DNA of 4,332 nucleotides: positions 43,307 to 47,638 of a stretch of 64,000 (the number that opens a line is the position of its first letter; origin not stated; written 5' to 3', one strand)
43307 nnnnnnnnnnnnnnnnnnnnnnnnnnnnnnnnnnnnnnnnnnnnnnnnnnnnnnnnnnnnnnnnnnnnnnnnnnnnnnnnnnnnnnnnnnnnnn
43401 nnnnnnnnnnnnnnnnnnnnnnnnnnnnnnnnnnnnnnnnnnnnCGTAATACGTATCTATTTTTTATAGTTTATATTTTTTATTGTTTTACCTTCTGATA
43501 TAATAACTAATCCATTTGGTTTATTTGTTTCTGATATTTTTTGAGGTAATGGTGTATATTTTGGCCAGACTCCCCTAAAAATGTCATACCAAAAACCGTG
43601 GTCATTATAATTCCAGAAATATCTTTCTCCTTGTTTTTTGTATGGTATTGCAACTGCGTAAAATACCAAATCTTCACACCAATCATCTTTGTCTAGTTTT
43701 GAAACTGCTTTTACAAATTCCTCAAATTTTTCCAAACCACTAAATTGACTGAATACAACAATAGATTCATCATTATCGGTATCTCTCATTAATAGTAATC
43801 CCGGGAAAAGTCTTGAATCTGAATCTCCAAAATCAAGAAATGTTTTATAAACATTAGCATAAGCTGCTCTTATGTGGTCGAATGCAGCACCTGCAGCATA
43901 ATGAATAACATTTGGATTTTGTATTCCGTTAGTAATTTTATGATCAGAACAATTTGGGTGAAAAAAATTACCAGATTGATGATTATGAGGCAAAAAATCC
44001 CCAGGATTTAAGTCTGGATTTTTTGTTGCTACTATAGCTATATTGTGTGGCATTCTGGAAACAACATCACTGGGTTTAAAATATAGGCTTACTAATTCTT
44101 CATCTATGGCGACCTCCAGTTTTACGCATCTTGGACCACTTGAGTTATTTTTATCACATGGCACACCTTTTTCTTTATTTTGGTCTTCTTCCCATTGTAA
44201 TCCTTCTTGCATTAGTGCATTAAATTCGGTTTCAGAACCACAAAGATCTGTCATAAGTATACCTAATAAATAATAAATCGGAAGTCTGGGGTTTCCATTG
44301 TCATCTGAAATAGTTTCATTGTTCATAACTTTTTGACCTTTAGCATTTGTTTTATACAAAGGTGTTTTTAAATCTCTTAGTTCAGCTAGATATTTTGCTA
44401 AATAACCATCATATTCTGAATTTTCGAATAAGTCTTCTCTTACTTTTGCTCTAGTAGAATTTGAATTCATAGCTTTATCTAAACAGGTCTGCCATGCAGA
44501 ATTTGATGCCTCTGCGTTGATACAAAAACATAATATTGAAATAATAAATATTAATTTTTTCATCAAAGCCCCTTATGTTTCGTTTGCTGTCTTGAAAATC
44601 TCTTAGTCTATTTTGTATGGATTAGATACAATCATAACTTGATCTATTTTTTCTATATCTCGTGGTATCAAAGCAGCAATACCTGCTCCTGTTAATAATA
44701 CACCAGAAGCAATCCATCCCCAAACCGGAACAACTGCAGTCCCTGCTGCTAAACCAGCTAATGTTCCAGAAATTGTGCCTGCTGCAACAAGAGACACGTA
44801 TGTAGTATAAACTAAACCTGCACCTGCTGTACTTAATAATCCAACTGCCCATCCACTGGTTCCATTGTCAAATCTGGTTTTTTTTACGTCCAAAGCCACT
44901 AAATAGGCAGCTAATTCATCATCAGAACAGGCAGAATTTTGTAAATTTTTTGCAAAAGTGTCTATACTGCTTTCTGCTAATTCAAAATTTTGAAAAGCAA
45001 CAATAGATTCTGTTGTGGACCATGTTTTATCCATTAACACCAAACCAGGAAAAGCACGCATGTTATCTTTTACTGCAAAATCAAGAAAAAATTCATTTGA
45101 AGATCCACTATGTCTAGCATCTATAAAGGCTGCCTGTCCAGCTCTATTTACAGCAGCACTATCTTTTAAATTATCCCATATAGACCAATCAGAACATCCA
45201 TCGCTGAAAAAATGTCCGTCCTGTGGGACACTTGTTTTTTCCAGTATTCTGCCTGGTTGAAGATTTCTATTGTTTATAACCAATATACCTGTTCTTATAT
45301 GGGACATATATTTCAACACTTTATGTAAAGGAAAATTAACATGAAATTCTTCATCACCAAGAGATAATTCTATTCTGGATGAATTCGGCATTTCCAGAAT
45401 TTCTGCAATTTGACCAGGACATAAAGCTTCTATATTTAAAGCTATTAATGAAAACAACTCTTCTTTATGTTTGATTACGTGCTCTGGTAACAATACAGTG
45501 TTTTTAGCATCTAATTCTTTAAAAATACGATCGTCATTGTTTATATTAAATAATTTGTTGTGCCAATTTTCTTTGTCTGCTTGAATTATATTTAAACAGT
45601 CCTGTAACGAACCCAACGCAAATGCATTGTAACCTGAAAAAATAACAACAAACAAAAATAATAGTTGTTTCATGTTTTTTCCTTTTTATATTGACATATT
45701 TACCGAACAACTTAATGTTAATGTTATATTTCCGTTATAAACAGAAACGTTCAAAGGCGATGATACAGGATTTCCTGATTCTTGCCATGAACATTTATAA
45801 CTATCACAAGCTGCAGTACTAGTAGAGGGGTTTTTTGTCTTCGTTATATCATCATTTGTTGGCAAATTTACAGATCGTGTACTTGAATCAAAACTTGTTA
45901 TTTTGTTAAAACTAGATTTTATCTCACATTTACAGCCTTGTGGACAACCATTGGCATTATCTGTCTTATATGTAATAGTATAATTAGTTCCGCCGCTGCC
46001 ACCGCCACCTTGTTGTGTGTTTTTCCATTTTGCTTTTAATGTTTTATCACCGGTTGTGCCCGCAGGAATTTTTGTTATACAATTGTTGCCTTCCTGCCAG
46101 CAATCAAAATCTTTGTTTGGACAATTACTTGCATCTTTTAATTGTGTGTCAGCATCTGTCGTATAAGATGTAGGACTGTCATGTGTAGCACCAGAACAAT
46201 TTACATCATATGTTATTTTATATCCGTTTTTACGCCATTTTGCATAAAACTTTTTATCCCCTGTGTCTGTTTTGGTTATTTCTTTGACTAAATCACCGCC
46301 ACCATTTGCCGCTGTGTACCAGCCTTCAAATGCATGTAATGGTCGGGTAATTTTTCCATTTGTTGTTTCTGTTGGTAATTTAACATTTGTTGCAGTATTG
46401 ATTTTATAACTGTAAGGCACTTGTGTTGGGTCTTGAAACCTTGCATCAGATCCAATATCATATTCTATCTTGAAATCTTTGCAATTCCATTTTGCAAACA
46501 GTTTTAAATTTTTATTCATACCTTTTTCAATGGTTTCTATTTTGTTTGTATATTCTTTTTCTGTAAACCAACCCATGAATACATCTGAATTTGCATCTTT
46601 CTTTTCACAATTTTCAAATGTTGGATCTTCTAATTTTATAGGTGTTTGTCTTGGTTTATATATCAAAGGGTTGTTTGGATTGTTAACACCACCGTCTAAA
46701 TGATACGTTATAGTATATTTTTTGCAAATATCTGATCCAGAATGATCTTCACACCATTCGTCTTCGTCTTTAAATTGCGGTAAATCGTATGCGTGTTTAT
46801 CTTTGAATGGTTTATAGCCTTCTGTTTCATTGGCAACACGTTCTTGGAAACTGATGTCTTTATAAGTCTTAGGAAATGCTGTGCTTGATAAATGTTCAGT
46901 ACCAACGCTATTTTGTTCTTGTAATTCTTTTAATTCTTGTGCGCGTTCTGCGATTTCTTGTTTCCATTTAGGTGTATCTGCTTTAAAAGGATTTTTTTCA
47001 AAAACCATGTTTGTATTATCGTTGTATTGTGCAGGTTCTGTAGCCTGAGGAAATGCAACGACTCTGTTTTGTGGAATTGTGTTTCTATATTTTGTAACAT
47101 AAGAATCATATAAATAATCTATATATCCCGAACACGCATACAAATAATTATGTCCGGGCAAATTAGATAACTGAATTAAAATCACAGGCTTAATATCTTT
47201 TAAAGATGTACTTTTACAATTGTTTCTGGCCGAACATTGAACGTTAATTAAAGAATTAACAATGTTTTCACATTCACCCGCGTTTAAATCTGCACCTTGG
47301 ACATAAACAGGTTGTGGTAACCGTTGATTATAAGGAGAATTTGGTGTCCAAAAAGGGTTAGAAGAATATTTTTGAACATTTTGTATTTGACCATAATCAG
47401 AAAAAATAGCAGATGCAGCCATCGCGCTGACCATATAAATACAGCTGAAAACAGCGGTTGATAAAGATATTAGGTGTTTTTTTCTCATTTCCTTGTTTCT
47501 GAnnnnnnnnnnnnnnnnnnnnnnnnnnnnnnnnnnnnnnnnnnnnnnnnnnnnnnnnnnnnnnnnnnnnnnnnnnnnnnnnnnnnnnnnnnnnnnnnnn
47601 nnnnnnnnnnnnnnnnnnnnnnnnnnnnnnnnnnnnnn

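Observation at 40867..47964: Orphan TadV/CpaA-type prepilin peptidase heading a tightly packed operon of five unrecognisable secreted or membrane proteins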

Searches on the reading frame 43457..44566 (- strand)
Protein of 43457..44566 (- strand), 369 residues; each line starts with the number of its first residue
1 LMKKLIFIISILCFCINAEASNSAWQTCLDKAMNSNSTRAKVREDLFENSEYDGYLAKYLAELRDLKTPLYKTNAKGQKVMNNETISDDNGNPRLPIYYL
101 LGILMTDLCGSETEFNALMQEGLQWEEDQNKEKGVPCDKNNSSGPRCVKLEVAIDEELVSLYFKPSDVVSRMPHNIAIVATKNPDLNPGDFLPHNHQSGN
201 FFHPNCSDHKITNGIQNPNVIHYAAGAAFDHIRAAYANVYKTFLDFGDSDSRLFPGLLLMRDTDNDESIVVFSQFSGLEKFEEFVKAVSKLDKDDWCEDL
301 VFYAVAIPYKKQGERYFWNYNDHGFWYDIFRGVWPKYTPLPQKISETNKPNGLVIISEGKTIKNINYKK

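Call 3: search_protein_families(library=pfam, proteins=[window:43457-44566:-], max_evalue=0.1)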
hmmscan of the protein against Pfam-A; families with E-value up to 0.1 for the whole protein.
window:43457-44566:- (369 aa): 0 families

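Call 5: search_protein_families(library=ncbifam, proteins=[window:43457-44566:-], max_evalue=0.1)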
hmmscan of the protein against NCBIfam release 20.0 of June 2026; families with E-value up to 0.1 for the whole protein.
window:43457-44566:- (369 aa): 0 families
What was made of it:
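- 43457..44566 (-): 369-aa exported paralogue of the 356-aa protein, without the C-terminal hydrophobic segments. No family match (calls 3, 5).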

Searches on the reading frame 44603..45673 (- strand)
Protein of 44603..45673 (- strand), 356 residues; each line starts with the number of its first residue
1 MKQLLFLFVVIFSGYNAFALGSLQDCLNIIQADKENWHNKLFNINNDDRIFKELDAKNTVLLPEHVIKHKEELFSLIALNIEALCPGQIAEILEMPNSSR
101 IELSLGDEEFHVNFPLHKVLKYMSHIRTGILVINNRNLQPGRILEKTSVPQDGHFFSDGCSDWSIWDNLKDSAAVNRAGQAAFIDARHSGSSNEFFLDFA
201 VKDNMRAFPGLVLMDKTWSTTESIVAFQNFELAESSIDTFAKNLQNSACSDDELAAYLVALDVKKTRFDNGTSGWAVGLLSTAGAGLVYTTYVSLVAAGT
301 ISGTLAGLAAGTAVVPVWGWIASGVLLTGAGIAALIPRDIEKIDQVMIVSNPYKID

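Call 3: search_protein_families(library=pfam, proteins=[window:44603-45673:-], max_evalue=0.1)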
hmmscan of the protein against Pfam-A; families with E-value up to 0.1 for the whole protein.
window:44603-45673:- (356 aa): 0 families

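Call 5: search_protein_families(library=ncbifam, proteins=[window:44603-45673:-], max_evalue=0.1)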
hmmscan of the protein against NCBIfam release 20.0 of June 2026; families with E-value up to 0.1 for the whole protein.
window:44603-45673:- (356 aa): 1 family
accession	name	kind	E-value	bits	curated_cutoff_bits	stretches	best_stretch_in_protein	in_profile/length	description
NF004540.0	PRK05888.2-1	equivalog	0.077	12.6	215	0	220-247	99-126/139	NADH-quinone oxidoreductase subunit NuoI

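Call 90: search_solved_structures(query=A7, max_evalue=1)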
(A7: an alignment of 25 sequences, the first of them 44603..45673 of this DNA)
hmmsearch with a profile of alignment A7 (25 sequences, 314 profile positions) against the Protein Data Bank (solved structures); distinct sequences matched with E-value up to 1: 2.
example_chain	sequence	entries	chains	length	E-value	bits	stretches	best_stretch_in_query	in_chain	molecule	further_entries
2bwe_S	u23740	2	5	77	0.37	13.4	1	89-154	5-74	DSK2 | UBIQUITIN-LIKE PROTEIN DSK2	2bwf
3m63_B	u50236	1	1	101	0.56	12.8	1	88-154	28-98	Ubiquitin domain-containing protein DSK2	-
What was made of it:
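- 44603..45673 (-): 356-aa exported protein with two C-terminal hydrophobic segments (accessory '356 family'). No Pfam, NCBIfam or PDB match (calls 3, 5, 90).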

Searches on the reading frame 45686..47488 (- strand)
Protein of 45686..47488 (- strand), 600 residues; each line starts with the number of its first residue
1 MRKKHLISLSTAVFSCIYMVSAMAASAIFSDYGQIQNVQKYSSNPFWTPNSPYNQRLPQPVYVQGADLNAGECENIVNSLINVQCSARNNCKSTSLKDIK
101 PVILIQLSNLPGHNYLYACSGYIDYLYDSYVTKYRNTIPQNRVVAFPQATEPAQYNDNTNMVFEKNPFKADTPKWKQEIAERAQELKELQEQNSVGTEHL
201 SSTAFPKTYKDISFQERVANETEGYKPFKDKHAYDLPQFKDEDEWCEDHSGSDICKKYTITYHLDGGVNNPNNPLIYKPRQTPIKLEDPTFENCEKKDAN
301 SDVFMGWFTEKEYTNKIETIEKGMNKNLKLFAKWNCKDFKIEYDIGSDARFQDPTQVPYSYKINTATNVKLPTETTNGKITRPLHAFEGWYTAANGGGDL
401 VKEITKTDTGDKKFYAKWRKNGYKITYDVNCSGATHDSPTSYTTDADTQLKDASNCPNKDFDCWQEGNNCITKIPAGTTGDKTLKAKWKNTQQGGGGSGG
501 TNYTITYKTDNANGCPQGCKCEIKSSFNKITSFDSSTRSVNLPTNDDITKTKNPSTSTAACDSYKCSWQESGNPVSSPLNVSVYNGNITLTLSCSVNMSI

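Call 3: search_protein_families(library=pfam, proteins=[window:45686-47488:-], max_evalue=0.1)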
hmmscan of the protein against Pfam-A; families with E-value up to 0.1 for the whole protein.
window:45686-47488:- (600 aa): 2 families
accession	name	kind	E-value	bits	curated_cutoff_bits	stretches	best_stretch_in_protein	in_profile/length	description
PF09479.16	Flg_new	-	2.9e-17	63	27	3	258-333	1-65/65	Listeria-Bacteroides repeat domain (List_Bact_rpt)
PF01125.22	BUD31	-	0.05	13.7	23.8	0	399-480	74-128/146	Pre-mRNA-splicing factor BUD31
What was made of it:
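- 45686..46753 (-): Variable C-terminal extension of the 600-aa protein, here made of Flg_new (Listeria-Bacteroides) repeats. Pfam PF09479, E 2.9e-17 (call 3).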

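Call 5: search_protein_families(library=ncbifam, proteins=[window:45686-47488:-], max_evalue=0.1)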
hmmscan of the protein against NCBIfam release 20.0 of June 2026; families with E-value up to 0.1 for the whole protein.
window:45686-47488:- (600 aa): 2 families
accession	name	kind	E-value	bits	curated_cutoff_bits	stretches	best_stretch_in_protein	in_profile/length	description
TIGR02543.1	List_Bact_rpt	repeat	6.9e-13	48.7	20.95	2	382-421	3-43/44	TIGR02543 family repeat protein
NF011549.0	PRK14980.1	equivalog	0.0046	17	167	1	313-347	11-44/127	DNA-directed RNA polymerase subunit G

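Call 43: search_protein_families(library=pfam, alignment_id=A2, max_evalue=0.001)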
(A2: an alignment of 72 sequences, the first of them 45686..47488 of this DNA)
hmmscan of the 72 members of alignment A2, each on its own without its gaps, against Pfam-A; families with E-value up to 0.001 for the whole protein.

A. member 1, window:45686-47488:- (600 aa): 1 family
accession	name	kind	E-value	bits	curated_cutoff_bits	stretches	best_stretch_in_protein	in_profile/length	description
PF09479.16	Flg_new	-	2.9e-17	63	27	2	258-333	1-65/65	Listeria-Bacteroides repeat domain (List_Bact_rpt)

B. families by the number of members that match (of 72 scanned): 2 families
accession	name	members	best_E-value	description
PF09479.16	Flg_new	1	2.9e-17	Listeria-Bacteroides repeat domain (List_Bact_rpt)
PF02672.20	CP12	1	8.8e-06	CP12 domain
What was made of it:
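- On Flg_new / Listeria-Bacteroides repeat proteins: Only 1 of 72 orthologues has them (call 43), so this does not define the family.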

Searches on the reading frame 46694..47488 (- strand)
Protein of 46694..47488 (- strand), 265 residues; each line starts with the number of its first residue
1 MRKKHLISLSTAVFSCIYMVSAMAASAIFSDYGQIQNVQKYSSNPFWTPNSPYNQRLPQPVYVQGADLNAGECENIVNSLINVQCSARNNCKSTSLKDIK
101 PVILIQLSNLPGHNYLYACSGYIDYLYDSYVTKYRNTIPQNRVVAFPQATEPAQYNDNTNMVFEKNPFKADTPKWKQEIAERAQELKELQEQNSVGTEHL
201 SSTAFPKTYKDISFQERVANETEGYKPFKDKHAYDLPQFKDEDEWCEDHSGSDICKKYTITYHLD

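Call 48: find_homologous_proteins(query=window:46694-47488:-, max_evalue=0.001)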
Query window:46694-47488:- (265 aa): 214 proteins with E <= 0.001 among 457 candidates; the best 120 are listed.
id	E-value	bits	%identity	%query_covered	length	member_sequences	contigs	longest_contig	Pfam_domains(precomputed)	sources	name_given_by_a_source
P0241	9.4e-102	358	60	97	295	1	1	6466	-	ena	-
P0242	1.1e-101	358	61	97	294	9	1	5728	-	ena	-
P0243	6.7e-100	352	60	97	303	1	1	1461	-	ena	-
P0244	5.1e-97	342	59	97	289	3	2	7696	-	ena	-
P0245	8.4e-97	342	59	98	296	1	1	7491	-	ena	-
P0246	9.5e-97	341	58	97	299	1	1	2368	-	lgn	-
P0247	1.1e-96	341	57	100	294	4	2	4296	-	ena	-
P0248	1.1e-96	341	59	97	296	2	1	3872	-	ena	-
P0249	7.4e-96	339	57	97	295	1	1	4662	-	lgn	-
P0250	3.4e-95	336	58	97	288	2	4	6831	-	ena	-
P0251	1.2e-94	335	58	97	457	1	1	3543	-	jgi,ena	-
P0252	3.8e-94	333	58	97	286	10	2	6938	-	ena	-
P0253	4.0e-93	330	58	97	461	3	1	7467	-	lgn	-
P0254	4.1e-93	330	55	97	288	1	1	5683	-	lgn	-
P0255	1.4e-91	325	56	97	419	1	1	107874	-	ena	-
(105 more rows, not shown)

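Call 51: search_solved_structures(query=A4, max_evalue=1)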
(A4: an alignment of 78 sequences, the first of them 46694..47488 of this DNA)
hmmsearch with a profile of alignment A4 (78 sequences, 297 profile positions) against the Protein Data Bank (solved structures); distinct sequences matched with E-value up to 1: 6.
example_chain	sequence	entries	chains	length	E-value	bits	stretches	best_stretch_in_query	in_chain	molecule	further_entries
6sj7_D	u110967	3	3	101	0.23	13.9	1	128-212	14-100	DET1- and DDB1-associated protein 1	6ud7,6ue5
6pai_E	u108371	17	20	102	0.24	13.9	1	128-212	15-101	DET1- and DDB1-associated protein 1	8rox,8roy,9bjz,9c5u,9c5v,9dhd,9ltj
9bz0_e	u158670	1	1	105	0.26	13.8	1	128-212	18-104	DET1- and DDB1-associated protein 1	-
8g46_E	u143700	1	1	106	0.27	13.7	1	128-212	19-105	DET1- and DDB1-associated protein 1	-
8qh5_C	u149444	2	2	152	0.43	13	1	129-213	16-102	DET1- and DDB1-associated protein 1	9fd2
6q0r_E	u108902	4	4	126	0.45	13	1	128-212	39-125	DET1- and DDB1-associated protein 1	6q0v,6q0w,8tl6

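Call 57: predict_structure(alignment_id=A4)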
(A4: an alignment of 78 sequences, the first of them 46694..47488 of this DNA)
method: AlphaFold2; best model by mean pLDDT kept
length: 265 residues; sequences in the alignment: 78
mean_pLDDT: 75.2   pTM: 0.36
mean pLDDT of the five models: 75.2, 73.3, 72.9, 72.6, 70.2
residues with pLDDT >= 90: 75; 70-90: 92; 50-70: 68; < 50: 30
segments of 3 or more residues with pLDDT < 50: 29-44, 153-158
pLDDT, mean of each block of 10 residues (from residue 1): 71 72 54 45 52 58 71 96 94 95 96 92 97 78 53 49 63 87 86 62 66 87 84 80 89 84 67
secondary structure, 60 per line:
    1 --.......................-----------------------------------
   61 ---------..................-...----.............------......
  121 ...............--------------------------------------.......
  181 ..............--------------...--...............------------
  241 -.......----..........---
elements in order: H3-25 H70-87 H96-108 H115-135 H174-194 H214-228 H242-248 H253-262
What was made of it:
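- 46754..47488 (-): '600N': signal peptide plus the conserved N-terminal ~245 aa of the 600-aa protein. It has four invariant Cys and a confidently predicted three-helix bundle at residues 70-135. AlphaFold2 model: pLDDT 75 (call 57).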

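Call 61: fold_search(model_id=the predicted structure, library=pdb)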
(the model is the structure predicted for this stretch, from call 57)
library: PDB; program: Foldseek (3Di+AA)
matches with E <= 10: 63; with E <= 0.001: 0
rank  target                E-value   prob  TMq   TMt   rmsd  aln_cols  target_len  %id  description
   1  7z3q_E                9.8e-01  0.15  0.13  0.26  10.7        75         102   13  Crystal structure of the human leptin:LepR-CRH2 encounter complex to 3.6 A resolution. (released 2023-03-22)
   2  3n0p_A                1.8e+00  0.13  0.12  0.16  11.5        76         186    6  A mutant human Prolactin receptor antagonist H30A in complex with the extracellular domain of the human prolactin rece (released 2010-09-29)
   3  9dtf_A                2.3e+00  0.12  0.14  0.12   7.5        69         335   14  Crystal structure of the complex of M. tuberculosis PheRS with cognate precursor tRNA and fragment DDD01008876 (released 2025-06-04)
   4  3mzg_A                2.7e+00  0.10  0.12  0.16  11.5        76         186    6  Crystal structure of a human prolactin receptor antagonist in complex with the extracellular domain of the human prola (released 2010-09-29)
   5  9puo_F                2.7e+00  0.07  0.11  0.20  11.1        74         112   15  Neutralizing monoclonal antibody Fab fragment bound to leptin (released 2025-11-05)
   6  7z3q_A                3.1e+00  0.07  0.13  0.27  11.6        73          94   14  Crystal structure of the human leptin:LepR-CRH2 encounter complex to 3.6 A resolution. (released 2023-03-22)
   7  3ncb_A                3.3e+00  0.09  0.12  0.16  11.5        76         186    6  A mutant human Prolactin receptor antagonist H180A in complex with the extracellular domain of the human prolactin rec (released 2010-09-29)
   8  8yw8_A                3.3e+00  0.06  0.12  0.25   7.7        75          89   11  Cryo-EM structure of human mitochondrial pyruvate carrier in complex with the inhibitor UK5099 (released 2025-03-12)
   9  8x80_D                3.3e+00  0.06  0.11  0.21  10.2        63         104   16  Structure of leptin-LepR trimer with a small gap (released 2024-08-07)
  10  1x4o_MODEL_1_A        3.5e+00  0.09  0.13  0.31   7.5        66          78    9  Solution structure of SURP domain in splicing factor 4 (released 2005-11-14)
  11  6uuj_D                3.5e+00  0.06  0.11  0.28  12.8        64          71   14  Structure of PE5-PPE4-EspG3 complex from the type VII (ESX-3) secretion system, space group P212121 (released 2020-01-29)
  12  7z3q_C                3.7e+00  0.08  0.12  0.26  10.7        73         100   14  Crystal structure of the human leptin:LepR-CRH2 encounter complex to 3.6 A resolution. (released 2023-03-22)
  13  9a5j_A                3.9e+00  0.08  0.14  0.07  12.6       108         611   11  Integrative model of DNAK-GUDB by crosslinking MS and deep learning (released 2024-09-18)
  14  9mbp_d                3.9e+00  0.03  0.10  0.10  14.5        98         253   14  Substrate-engaged human 26S proteasome bound to midnolin with RPT1 at top of spiral staircase (released 2026-03-25)
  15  6uuj_G                4.4e+00  0.04  0.11  0.27  17.0        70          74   13  Structure of PE5-PPE4-EspG3 complex from the type VII (ESX-3) secretion system, space group P212121 (released 2020-01-29)
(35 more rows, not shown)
